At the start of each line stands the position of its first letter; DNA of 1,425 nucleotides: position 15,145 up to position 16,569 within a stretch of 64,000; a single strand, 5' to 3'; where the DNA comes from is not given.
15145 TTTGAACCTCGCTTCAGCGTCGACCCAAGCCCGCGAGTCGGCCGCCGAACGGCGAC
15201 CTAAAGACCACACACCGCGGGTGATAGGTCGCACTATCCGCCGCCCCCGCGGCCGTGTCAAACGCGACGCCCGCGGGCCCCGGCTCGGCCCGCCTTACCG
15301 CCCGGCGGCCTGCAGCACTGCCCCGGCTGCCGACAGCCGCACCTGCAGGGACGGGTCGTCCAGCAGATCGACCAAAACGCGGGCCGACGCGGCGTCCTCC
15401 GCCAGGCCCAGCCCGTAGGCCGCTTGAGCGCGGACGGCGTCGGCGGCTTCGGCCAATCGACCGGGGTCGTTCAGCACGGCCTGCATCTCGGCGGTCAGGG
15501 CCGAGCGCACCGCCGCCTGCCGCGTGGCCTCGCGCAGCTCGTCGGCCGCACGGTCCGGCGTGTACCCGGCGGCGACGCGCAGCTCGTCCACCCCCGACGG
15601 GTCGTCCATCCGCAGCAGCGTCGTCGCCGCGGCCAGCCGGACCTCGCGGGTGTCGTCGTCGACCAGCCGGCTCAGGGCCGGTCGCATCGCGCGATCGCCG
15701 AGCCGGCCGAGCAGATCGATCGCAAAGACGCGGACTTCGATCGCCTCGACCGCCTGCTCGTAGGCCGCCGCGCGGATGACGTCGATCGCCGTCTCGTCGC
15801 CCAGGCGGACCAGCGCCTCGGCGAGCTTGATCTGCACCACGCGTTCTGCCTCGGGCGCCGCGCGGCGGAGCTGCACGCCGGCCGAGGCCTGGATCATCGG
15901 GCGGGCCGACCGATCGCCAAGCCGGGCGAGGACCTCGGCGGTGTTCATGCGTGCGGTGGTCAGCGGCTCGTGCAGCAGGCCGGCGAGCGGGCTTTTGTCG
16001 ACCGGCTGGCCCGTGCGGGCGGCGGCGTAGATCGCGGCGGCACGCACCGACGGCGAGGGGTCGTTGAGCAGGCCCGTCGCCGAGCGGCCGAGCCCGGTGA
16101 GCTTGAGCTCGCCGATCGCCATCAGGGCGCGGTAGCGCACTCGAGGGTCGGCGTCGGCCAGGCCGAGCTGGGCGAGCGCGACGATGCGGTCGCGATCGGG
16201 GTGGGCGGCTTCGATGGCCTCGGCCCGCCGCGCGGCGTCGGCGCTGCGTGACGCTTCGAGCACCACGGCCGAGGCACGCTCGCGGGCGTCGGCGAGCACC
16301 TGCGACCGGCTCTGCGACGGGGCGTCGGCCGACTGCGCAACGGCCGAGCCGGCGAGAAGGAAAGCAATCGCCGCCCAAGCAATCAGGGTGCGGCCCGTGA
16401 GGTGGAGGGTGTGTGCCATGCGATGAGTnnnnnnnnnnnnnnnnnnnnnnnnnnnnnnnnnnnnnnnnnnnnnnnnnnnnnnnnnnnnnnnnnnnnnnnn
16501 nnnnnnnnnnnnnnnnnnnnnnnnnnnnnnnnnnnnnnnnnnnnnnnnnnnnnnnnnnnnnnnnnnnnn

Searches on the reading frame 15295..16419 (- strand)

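Call 39: search_protein_families(library=pfam, proteins=[window:15295-16419:-], max_evalue=0.00001)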
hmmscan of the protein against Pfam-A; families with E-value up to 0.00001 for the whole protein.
window:15295-16419:- (374 aa): 2 families
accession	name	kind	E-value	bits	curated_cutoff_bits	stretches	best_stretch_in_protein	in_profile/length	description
PF13646.12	HEAT_2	-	1.7e-22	80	27.7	2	82-165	4-88/88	HEAT repeats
PF02985.28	HEAT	-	1.9e-14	52.8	23.5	0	116-132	7-23/31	HEAT repeat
